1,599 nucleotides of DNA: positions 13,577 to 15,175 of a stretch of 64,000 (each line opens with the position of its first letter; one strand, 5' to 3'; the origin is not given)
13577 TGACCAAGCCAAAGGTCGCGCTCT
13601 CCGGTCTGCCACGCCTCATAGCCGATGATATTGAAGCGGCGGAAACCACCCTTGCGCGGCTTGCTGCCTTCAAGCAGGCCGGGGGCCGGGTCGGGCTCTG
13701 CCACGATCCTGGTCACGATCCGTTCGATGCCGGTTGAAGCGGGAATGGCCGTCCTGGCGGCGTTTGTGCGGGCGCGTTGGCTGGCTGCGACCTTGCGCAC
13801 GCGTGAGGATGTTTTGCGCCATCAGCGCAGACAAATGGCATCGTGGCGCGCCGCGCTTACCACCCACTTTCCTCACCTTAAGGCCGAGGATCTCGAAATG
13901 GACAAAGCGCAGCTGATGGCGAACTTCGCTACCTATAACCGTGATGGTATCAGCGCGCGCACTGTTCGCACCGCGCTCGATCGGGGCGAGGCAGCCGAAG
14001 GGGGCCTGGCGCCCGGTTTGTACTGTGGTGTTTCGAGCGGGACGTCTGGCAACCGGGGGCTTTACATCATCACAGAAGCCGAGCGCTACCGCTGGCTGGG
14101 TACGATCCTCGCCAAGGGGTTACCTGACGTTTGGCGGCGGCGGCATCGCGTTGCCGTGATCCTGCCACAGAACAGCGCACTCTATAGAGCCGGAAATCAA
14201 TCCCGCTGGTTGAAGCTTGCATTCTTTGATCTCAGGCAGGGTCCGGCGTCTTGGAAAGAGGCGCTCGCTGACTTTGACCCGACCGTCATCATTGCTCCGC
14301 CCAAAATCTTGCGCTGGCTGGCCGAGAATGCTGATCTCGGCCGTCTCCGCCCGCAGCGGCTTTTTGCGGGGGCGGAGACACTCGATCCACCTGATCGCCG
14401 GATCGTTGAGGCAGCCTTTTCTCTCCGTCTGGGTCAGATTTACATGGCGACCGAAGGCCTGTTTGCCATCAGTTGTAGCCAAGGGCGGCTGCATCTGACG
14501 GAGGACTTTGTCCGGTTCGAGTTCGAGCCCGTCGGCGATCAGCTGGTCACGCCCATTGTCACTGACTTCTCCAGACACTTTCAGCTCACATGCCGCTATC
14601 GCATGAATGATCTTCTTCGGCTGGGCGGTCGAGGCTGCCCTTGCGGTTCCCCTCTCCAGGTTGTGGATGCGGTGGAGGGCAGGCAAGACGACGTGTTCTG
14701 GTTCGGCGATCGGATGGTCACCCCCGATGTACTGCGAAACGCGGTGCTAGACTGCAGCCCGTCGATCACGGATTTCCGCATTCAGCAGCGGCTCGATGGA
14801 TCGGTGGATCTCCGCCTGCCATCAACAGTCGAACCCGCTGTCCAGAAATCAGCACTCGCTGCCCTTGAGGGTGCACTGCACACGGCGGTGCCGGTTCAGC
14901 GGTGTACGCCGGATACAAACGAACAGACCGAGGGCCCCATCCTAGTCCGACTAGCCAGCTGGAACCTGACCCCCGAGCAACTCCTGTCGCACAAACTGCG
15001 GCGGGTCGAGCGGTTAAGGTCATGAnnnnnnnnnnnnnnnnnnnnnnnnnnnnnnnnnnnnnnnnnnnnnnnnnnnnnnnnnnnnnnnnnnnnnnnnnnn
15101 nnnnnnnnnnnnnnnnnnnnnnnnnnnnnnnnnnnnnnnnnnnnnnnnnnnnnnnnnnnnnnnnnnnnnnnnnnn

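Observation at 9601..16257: Lower-GC island: tightly overlapping five-gene operon (KAS III-like, SDR epimerase/reductase, MBL hydrolase, PaaK/F390-synthetase-like adenylase, ATP-grasp ligase) with no NRPS, PKS or ACP, which I cannot assign to a described pathway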

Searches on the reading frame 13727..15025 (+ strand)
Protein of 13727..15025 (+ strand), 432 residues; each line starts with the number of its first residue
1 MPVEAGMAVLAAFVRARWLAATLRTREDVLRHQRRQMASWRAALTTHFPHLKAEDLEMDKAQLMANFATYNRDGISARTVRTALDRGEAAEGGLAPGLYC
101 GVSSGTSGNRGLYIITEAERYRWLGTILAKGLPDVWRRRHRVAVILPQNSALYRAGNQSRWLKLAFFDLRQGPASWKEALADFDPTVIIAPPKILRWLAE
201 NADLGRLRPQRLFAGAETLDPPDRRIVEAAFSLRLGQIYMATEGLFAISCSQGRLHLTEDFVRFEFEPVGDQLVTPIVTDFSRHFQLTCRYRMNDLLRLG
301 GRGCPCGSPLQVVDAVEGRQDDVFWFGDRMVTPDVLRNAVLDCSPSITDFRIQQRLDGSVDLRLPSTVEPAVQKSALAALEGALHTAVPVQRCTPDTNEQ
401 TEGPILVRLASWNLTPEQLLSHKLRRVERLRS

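Call 5: search_protein_families(library=pfam, proteins=[window:13727-15025:+], max_evalue=0.01)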
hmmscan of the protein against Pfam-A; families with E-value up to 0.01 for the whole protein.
window:13727-15025:+ (432 aa): 1 family
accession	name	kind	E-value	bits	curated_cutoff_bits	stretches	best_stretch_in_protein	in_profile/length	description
PF00501.34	AMP-binding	-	0.00026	20.3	29.9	1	170-250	243-330/384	AMP-binding enzyme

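Call 6: search_protein_families(library=ncbifam, proteins=[window:13727-15025:+], max_evalue=0.01)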
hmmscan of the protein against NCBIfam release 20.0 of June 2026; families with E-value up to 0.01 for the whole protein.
window:13727-15025:+ (432 aa): 4 families
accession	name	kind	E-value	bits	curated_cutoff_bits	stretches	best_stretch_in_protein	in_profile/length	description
TIGR02304.1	aden_form_hyp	equivalog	5.2e-71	239.9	251.9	1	7-369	3-380/430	F390 synthetase-related protein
NF045666.1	DVU1553_fam_AMP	equivalog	6.6e-08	32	300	1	103-319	97-330/331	DVU_1553 family AMP-dependent CoA ligase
NF041878.1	paak_haloarch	equivalog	3.1e-06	26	700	1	179-371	167-375/427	phenylacetate--CoA ligase PaaK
NF041217.1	BagE_FevW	exception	0.002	17.1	800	1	212-319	197-310/424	bagremycin/ferroverdin synthetase BagE/FevW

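Call 8: find_homologous_proteins(query=window:13727-15025:+)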
Query window:13727-15025:+ (432 aa): 1411 proteins with E <= 0.001 among 8000 candidates; the best 120 are listed.
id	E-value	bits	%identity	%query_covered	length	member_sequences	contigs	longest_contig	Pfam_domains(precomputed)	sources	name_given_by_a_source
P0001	7.5e-278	940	95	100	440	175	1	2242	-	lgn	-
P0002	1.8e-251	853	89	98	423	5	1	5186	-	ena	-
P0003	1.4e-217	741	77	100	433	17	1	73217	-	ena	-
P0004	1.1e-163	563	63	100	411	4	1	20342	-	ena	-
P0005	2.7e-162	559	62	100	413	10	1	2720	PF00501.35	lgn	-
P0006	1.1e-158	547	63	85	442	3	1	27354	PF00501.35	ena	-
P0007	1.3e-148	514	57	100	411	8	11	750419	-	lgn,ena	-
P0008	3.7e-147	509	56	100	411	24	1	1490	-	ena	-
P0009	3.5e-141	489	54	100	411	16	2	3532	-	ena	-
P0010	1.3e-140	487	55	98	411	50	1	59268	-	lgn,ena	-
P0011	2.6e-140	486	53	100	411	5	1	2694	-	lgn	-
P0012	4.2e-138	479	54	100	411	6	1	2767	-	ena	-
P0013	2.0e-132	460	53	98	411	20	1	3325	-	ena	-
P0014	2.9e-130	453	54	91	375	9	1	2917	-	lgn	-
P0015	1.6e-120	421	57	80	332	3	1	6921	-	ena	-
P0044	4.0e-105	370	49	97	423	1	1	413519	-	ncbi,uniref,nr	ncbi:F390 synthetase-related protein [Roseibium sp. FZY0029]|uniref:F390 synthetase-related protein 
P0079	3.5e-103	364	55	81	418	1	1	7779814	-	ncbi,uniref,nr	ncbi:F390 synthetase-related protein [Mesorhizobium sp. M1B.F.Ca.ET.045.04.1.1]|uniref:F390 syntheta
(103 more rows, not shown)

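Call 9: find_encoding_contigs(protein=P0003, flank=10000, max_places=2)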
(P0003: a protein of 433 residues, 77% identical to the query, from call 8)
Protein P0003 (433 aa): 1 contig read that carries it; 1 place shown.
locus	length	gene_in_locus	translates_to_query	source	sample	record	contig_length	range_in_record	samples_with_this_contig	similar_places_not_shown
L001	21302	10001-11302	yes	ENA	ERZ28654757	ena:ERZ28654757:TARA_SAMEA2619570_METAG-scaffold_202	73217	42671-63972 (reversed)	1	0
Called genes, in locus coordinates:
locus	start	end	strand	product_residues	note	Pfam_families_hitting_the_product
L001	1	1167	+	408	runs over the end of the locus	PF01266:DAO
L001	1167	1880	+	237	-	PF00106:adh_short, PF13561:adh_short_C2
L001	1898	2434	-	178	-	PF02629:CoA_binding (weak), PF13380:CoA_binding_2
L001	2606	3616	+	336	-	PF03480:DctP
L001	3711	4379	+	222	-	PF04290:DctQ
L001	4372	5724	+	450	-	PF06808:DctM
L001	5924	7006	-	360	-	-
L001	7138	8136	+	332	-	PF00195:Chal_sti_synt_N (faint), PF00108:Thiolase_N (faint), PF08545:ACP_syn_III, PF08541:ACP_syn_III_C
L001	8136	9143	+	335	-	PF01073:3Beta_HSD, PF01370:Epimerase, PF04321:RmlD_sub_bind, PF13460:NAD_binding_10, PF16363:GDP_Man_Dehyd, PF07993:NAD_binding_4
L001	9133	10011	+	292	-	PF00753:Lactamase_B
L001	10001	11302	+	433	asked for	-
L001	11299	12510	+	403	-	-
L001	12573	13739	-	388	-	PF00487:FA_desaturase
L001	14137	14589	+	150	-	-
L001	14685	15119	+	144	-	PF07012:Curlin_rpt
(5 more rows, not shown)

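Call 10: find_encoding_contigs(protein=P0079, flank=10000, max_places=2)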
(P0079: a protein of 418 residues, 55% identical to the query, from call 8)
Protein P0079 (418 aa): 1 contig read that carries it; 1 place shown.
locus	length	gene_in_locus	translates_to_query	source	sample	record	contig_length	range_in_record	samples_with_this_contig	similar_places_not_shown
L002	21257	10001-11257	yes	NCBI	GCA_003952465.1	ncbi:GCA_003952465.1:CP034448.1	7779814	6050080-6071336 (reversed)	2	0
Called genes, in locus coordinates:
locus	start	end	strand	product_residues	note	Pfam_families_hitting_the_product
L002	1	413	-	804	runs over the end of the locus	PF04453:LptD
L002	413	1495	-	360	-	PF03739:LptF_LptG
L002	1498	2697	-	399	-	PF03739:LptF_LptG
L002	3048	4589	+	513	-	PF02789:Peptidase_M17_N, PF00883:Peptidase_M17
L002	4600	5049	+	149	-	PF04364:DNA_pol3_chi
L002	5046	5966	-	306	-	PF00126:HTH_1, PF03466:LysR_substrate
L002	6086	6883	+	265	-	PF12146:Hydrolase_4, PF00561:Abhydrolase_1, PF03096:Ndr (weak), PF12697:Abhydrolase_6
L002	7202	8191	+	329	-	PF08545:ACP_syn_III, PF08541:ACP_syn_III_C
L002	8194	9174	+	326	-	PF01073:3Beta_HSD, PF01370:Epimerase, PF04321:RmlD_sub_bind, PF13460:NAD_binding_10, PF16363:GDP_Man_Dehyd, PF07993:NAD_binding_4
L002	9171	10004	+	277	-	PF00753:Lactamase_B, PF12706:Lactamase_B_2 (weak), PF23023:Anti-Pycsar_Apyc1 (weak)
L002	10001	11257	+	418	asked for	-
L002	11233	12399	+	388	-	-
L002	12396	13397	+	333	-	PF00355:Rieske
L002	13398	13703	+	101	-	-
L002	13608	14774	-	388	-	-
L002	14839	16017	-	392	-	PF01546:Peptidase_M20, PF07687:M20_dimer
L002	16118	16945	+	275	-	PF02311:AraC_binding, PF12833:HTH_18, PF00165:HTH_AraC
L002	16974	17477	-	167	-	PF06191:DUF995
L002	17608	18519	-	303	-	PF02156:Glyco_hydro_26 (weak)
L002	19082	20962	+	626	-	PF03552:Cellulose_synt (faint), PF13641:Glyco_tranf_2_3, PF13506:Glyco_transf_21, PF13632:Glyco_trans_2_3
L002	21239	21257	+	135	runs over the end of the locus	-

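Call 11: find_encoding_contigs(protein=P0044, flank=10000, max_places=2)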
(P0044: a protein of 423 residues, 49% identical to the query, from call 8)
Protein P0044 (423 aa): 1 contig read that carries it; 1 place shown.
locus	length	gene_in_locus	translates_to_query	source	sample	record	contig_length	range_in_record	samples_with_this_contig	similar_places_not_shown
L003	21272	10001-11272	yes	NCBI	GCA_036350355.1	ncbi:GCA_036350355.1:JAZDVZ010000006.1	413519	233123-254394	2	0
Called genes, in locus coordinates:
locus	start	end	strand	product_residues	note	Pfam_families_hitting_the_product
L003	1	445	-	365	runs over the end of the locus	PF00278:Orn_DAP_Arg_deC (weak)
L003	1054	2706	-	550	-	PF00005:ABC_tran, PF13191:AAA_16 (faint), PF13401:AAA_22 (faint), PF13555:AAA_29 (faint), PF13304:AAA_21 (faint), PF02463:SMC_N (weak), PF00005:ABC_tran, PF08352:oligo_HPY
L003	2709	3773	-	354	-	PF00528:BPD_transp_1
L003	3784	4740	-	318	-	PF19300:BPD_transp_1_N, PF00528:BPD_transp_1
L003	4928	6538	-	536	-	PF00496:SBP_bac_5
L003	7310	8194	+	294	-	PF08545:ACP_syn_III, PF08541:ACP_syn_III_C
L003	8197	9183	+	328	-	PF01073:3Beta_HSD, PF01370:Epimerase, PF02719:Polysacc_synt_2 (weak), PF04321:RmlD_sub_bind, PF13460:NAD_binding_10, PF16363:GDP_Man_Dehyd, PF07993:NAD_binding_4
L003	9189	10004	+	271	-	PF00753:Lactamase_B, PF12706:Lactamase_B_2 (weak)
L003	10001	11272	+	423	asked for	-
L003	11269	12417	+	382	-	-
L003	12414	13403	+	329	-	PF00355:Rieske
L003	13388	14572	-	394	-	-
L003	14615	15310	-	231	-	PF03737:RraA-like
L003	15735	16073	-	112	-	-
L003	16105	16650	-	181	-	-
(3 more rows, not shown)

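Call 19: search_solved_structures(query=window:13727-15025:+, max_evalue=0.01)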
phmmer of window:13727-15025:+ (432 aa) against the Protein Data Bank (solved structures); distinct sequences matched with E-value up to 0.01: 3.
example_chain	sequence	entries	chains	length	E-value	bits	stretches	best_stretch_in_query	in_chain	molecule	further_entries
4r1l_A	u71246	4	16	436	1.2e-06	31.1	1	179-328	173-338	Phenylacetate-coenzyme A ligase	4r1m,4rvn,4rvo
6wuq_A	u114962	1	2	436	1.3e-05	27.7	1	180-343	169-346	AjiA1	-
9s3l_A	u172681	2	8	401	7.9e-05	25.1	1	202-346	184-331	Phenylacetate-CoA ligase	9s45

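Call 24: find_related_loci(query=A1, collection=genome_contigs, flank=10000)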
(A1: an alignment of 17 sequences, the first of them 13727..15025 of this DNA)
Query A1 (432 aa) in genome_contigs; peptide patterns used: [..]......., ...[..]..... (x = any residue, [..] = any of these).
343 stretches matched a pattern; 317 encode a relative of the query (tblastn E <= 1e-3); the best 80 are kept; 80 distinct loci.
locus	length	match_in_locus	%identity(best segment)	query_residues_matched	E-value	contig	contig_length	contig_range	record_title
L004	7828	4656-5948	97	1-431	0e+0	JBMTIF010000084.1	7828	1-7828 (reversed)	MAG: Alphaproteobacteria bacterium isolate CJ_V8_S13_100percent_par_CJ_V8_S13_metabat.78_sub NODE_9280_length_7828_cov_3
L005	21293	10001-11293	96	1-431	0e+0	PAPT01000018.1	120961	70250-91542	MAG: Geminicoccus sp. isolate SP156 MHASMcontig_655340, whole genome shotgun sequence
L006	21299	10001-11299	77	1-432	0e+0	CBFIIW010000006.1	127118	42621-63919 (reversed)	MAG: Alphaproteobacteria bacterium isolate Co_bin_828_indstr genome assembly, contig: Co_bin_828_indstr_c6, whole genome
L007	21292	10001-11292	96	1-431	0e+0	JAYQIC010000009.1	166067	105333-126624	MAG: Rhodospirillaceae bacterium isolate SD4487_NP_metabta_bins_sens.tsv.314 contig_55799_pilon, whole genome shotgun se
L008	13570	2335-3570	62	1-431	2e-164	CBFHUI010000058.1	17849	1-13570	MAG: Alphaproteobacteria bacterium isolate Co_bin_201_indstr genome assembly, contig: Co_bin_201_indstr_c58, whole genom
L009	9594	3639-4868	57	1-431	2e-154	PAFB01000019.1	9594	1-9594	MAG: Rhodospirillaceae bacterium isolate MED834 MHASMcontig_640571, whole genome shotgun sequence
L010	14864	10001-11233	56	1-432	3e-153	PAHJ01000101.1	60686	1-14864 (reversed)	MAG: Geminicoccus sp. isolate MED756 MHASMcontig_691894, whole genome shotgun sequence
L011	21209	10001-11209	55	9-432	3e-147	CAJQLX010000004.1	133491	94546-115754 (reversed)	MAG: uncultured Alphaproteobacteria bacterium isolate 0.2_20180524_Bin_167_1 genome assembly, contig: c_000000000084, wh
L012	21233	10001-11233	54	1-432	3e-147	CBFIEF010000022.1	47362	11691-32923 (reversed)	MAG: Alphaproteobacteria bacterium isolate Co_bin_324_indstr genome assembly, contig: Co_bin_324_indstr_c23, whole genom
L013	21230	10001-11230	54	1-431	4e-146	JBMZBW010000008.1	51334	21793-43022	MAG: Alphaproteobacteria bacterium isolate ME_XS_2203_2_bin_39 ME_XS_2203_2_bin_39_7, whole genome shotgun sequence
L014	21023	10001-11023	58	7-355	3e-118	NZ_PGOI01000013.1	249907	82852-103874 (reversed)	Pseudorhodobacter sp. MZDSW-24AT contig_13, whole genome shotgun sequence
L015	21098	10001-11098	55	10-383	7e-116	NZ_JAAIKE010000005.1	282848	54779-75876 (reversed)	Pseudotabrizicola algicola strain ETT8 contig5, whole genome shotgun sequence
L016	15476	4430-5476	56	10-366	3e-115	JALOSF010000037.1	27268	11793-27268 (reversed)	MAG: Cypionkella sp. isolate Prado200 scaffold_2037, whole genome shotgun sequence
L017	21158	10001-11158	53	2-389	6e-115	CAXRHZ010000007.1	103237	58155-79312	MAG: Maritimibacter sp. isolate YZ12D_1.70 genome assembly, contig: k141_598133, whole genome shotgun sequence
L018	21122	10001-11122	51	10-384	2e-114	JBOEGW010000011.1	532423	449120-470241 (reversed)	MAG: Maritimibacter sp. isolate PBSAalp2 PBSAc_contig_154, whole genome shotgun sequence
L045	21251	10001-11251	46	1-427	2e-105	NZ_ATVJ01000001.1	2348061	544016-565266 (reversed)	Ponticaulis koreensis DSM 19734 G523DRAFT_scaffold00001.1_C, whole genome shotgun sequence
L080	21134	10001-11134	49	12-386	1e-102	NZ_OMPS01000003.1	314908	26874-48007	Ruegeria sp. EL01 isolate Ruegeria sp. strain EL01, whole genome shotgun sequence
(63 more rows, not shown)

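Call 41: search_protein_families(library=pfam, proteins=[L045:11275-12561:+, L045:5762-7057:+, L045:4528-5760:+, L045:3498-4745:+, L045:12503-13183:-, L045:13193-14107:-, L080:11218-12255:+, L080:12451-13182:-, L080:13436-14545:+, L080:4780-5739:+], max_evalue=0.01)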
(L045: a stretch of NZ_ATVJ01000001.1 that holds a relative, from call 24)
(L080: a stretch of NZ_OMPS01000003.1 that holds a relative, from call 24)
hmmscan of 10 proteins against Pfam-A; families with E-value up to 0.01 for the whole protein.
L045:11275-12561:+ (428 aa): 3 families
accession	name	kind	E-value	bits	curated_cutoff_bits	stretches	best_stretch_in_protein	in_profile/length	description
PF06722.18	EryCIII-like_C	-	3.1e-16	60.1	31.7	1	302-409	33-140/145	Erythromycin biosynthesis protein CIII-like, C-terminal domain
PF00201.24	UDPGT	-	3.2e-08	33.3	19.5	1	97-381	113-404/499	UDP-glucoronosyl and UDP-glucosyl transferase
PF03033.26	Glyco_transf_28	-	1.8e-05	25.3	26.2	1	6-131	3-128/139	Glycosyltransferase family 28 N-terminal domain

L045:5762-7057:+ (431 aa): 3 families
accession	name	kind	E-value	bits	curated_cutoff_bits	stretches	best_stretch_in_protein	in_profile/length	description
PF00198.28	2-oxoacid_dh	-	7.9e-74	248.4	23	1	208-429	5-227/232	2-oxoacid dehydrogenases acyltransferase (catalytic domain)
PF00364.28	Biotin_lipoyl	-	3.3e-16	59.3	22.1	1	5-76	3-73/73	Biotin-requiring enzyme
PF02817.22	E3_binding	-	1.4e-09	38.4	23.7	1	126-159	1-34/36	e3 binding domain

L045:4528-5760:+ (410 aa): 2 families
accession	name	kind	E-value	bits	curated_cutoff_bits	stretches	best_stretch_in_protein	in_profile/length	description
PF02779.29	Transket_pyr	-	1.9e-39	135.6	27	1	76-251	2-173/174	Transketolase, pyrimidine binding domain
PF02780.25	Transketolase_C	-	1.1e-38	132.4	25.9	1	283-399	1-123/124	Transketolase, C-terminal domain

L045:3498-4745:+ (415 aa): 2 families
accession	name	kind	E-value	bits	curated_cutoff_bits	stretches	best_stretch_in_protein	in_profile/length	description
PF00676.26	E1_dh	-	4.8e-87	292.1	22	1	84-374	4-293/300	Dehydrogenase E1 component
PF12573.13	OxoDH_E1alpha_N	-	5.2e-15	55.4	25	1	9-45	5-41/41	2-oxoisovalerate dehydrogenase E1 alpha subunit N terminal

L045:12503-13183:- (226 aa): 1 family
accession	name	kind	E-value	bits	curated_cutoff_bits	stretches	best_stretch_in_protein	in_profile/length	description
PF09335.16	VTT_dom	-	1.2e-12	48.8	33.9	1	58-176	5-122/123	VTT domain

L045:13193-14107:- (304 aa): 0 families

L080:11218-12255:+ (345 aa): 2 families
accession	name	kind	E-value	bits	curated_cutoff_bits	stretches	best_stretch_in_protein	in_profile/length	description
PF13469.12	Sulfotransfer_3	-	5.7e-19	69.7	27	2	11-190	3-144/216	Sulfotransferase family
PF00685.33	Sulfotransfer_1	-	1.7e-05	24.8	22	0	269-303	152-186/255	Sulfotransferase domain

L080:12451-13182:- (243 aa): 2 families
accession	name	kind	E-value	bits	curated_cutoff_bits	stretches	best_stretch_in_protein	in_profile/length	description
PF13610.12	DDE_Tnp_IS240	-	4.1e-38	131.1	27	1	83-221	2-138/139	DDE domain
PF00665.32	rve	-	0.00014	22.5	32.6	1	84-166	7-92/102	Integrase core domain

L080:13436-14545:+ (369 aa): 4 families
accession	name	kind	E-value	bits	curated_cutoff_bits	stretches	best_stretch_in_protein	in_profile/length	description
PF13776.11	DUF4172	-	3.1e-30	104.7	25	1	2-83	1-82/82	Domain of unknown function (DUF4172)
PF02661.23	Fic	-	1.2e-15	58.5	24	1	111-221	1-91/93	Fic/DOC family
PF22168.2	DIP2311-like_C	-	0.00027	21.6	27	1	321-364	20-63/63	Transcriptional regulator DIP2311-like, C-terminal domain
PF08220.18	HTH_DeoR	-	0.0073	16.5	21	0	328-353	22-47/57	DeoR-like helix-turn-helix domain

L080:4780-5739:+ (319 aa): 2 families
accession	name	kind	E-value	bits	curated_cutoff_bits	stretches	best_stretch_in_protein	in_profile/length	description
PF13737.12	DDE_Tnp_1_5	-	1.4e-35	122.5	28.1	1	32-140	2-111/112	Transposase DDE domain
PF01609.27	DDE_Tnp_1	-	6.5e-22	78.7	23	1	125-305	3-199/200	Transposase DDE domain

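Call 58: search_dna_similar(query=window:13727-15025:+, collection=plasmids, mode=protein, max_rows=25, rows=spread)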
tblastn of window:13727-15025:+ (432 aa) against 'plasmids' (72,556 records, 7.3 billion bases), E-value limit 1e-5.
Records with a match: 41; places in all: 41; records where one place covers at least 80% of the query: 3.
Best place of each record, by identity: 60-80% 1; <60% 40.
By first word of the organism name: Ketogulonicigenium 5; Rhizobium 4; Cytobacillus 4; Shinella 3; Pseudomonas 3; Bacillus 3; Ralstonia 2; Paracoccus 2; Escherichia 2; Variovorax 2; and 11 more.
By predicted mobility (MOB-suite, as given by PLSDB): non-mobilizable 30; conjugative 11.
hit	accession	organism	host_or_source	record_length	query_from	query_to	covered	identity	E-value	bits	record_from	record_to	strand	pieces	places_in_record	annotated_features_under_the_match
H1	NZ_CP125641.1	Rhizobium sp. BT03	Phaseolus vulgaris,Pure culture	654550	49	428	88%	50.0%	1e-87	298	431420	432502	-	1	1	CoF synthetase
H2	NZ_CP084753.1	Roseateles sp. XES5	Xenopus laevis,bacterial culture,swab ...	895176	49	354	71%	58.2%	3e-86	294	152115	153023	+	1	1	hypothetical protein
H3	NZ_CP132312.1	Shinella zoogloeoides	Homo sapiens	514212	58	352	68%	60.0%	6e-90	305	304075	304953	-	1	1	CoF synthetase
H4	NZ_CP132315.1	Shinella oryzae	Homo sapiens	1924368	58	374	73%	47.8%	3e-75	263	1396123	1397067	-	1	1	none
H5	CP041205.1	Rhizobium sp. NIBRBAC000502774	Genome assembly,Coal mine soil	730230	58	368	72%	47.8%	1e-69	246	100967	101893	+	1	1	CoF synthetase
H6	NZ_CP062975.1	Pontibacillus sp. ALD_SL1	mangrove mud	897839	41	430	90%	35.3%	2e-50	190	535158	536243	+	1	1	F390 synthetase-related protein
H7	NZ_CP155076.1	Paraburkholderia sp. PREW-6R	single cell,Phlox subulata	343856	58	391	77%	36.8%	5e-45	174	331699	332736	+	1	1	F390 synthetase-related protein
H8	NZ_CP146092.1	Ralstonia sp. RRA.1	-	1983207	32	354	75%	36.0%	4e-42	166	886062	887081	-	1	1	none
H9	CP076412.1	Ralstonia wenshanensis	soil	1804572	32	354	75%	35.4%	6e-40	159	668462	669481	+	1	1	CoF synthetase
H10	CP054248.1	Escherichia coli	Homo sapiens,bone infection of foot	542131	58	369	72%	35.8%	3e-31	162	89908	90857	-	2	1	none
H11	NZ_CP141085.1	Escherichia coli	Homo sapiens,Infected Human Urine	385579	58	369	72%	35.5%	8e-39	156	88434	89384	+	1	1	F390 synthetase-related protein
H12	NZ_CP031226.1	Pseudomonas amygdali pv. lachrymans str. M301315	-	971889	58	380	75%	34.2%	1e-32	138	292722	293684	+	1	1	F390 synthetase-related protein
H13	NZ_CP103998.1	Ketogulonicigenium vulgare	Tenebrio molitor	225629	58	354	69%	36.6%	6e-38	154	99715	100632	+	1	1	F390 synthetase-related protein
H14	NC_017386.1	Ketogulonicigenium vulgare WSH-001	-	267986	58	354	69%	36.6%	1e-37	153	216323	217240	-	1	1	F390 synthetase-related protein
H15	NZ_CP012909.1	Ketogulonicigenium vulgare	cell culture,Tianjin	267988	58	354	69%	36.6%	1e-37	153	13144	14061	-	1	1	F390 synthetase-related protein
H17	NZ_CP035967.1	Bacillus mycoides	cell culture,soil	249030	58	393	78%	32.2%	3e-44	172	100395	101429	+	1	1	F390 synthetase-related protein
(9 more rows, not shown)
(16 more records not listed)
